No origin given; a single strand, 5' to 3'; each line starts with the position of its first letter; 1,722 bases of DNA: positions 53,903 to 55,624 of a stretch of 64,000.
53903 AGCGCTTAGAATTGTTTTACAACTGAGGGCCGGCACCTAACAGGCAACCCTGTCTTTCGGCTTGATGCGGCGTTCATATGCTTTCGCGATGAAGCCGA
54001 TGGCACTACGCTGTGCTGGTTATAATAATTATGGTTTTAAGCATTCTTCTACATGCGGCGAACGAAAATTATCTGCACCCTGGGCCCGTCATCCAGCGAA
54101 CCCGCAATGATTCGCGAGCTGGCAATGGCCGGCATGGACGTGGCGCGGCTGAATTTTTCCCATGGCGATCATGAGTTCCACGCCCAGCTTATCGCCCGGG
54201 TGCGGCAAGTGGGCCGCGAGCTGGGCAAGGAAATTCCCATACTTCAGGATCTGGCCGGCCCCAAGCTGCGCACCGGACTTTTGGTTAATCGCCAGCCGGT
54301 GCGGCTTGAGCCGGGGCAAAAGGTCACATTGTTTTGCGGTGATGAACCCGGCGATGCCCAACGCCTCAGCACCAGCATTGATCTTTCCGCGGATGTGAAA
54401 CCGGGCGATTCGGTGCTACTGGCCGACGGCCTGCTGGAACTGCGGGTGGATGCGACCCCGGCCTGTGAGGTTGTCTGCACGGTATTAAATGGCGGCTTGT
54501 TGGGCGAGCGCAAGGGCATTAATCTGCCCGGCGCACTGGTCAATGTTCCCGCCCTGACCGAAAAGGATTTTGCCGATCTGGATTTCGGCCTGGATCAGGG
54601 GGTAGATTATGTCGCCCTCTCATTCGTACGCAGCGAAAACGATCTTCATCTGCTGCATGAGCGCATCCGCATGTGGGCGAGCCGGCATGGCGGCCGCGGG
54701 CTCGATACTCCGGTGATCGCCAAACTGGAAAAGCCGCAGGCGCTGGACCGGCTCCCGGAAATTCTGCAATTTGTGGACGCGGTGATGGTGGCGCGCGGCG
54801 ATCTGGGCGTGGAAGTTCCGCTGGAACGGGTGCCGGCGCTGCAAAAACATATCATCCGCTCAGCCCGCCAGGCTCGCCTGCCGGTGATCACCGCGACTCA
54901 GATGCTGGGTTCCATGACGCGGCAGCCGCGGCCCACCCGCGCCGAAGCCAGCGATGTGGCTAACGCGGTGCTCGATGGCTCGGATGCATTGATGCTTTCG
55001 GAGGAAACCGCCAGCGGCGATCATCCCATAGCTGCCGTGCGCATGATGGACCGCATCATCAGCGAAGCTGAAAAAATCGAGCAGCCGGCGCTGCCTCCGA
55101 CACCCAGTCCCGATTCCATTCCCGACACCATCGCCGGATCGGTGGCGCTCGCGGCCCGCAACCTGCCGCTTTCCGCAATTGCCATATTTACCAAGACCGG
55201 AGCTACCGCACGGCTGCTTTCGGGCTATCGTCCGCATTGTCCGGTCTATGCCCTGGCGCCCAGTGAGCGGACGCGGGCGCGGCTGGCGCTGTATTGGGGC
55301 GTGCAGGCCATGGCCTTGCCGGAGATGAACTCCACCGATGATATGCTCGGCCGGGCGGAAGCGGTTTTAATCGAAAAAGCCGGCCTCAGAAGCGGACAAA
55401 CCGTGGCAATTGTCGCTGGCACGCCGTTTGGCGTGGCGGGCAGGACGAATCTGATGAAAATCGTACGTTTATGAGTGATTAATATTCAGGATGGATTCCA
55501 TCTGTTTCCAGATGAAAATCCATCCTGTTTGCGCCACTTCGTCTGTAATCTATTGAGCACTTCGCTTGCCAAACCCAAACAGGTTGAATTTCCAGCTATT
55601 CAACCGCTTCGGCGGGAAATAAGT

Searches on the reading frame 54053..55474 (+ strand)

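Call 10: search_protein_families(library=ncbifam, proteins=[window:54053-55474:+], max_evalue=0.00001)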
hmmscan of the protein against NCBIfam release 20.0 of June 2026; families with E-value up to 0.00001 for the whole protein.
window:54053-55474:+ (473 aa): 7 families
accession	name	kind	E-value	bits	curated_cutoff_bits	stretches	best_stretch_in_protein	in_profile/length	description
NF004886.0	PRK06247.1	subfamily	1.5e-161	538.3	623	1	2-472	5-469/476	pyruvate kinase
NF004978.0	PRK06354.1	subfamily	1.6e-156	522.2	462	1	1-470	7-475/590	pyruvate kinase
NF004491.0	PRK05826.1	subfamily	1e-151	505.7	432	1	1-472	4-474/477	pyruvate kinase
TIGR01064.1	pyruv_kin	equivalog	1.3e-150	502.1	306.4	1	2-472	1-475/476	pyruvate kinase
NF006664.0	PRK09206.1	equivalog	8.4e-123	410.4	686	1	1-471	1-468/470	pyruvate kinase PykF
NF005234.0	PRK06739.1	equivalog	1.3e-77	261.2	564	1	7-344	6-333/352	pyruvate kinase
NF011314.0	PRK14725.1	equivalog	7.5e-65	219.4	642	2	81-340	331-594/614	pyruvate kinase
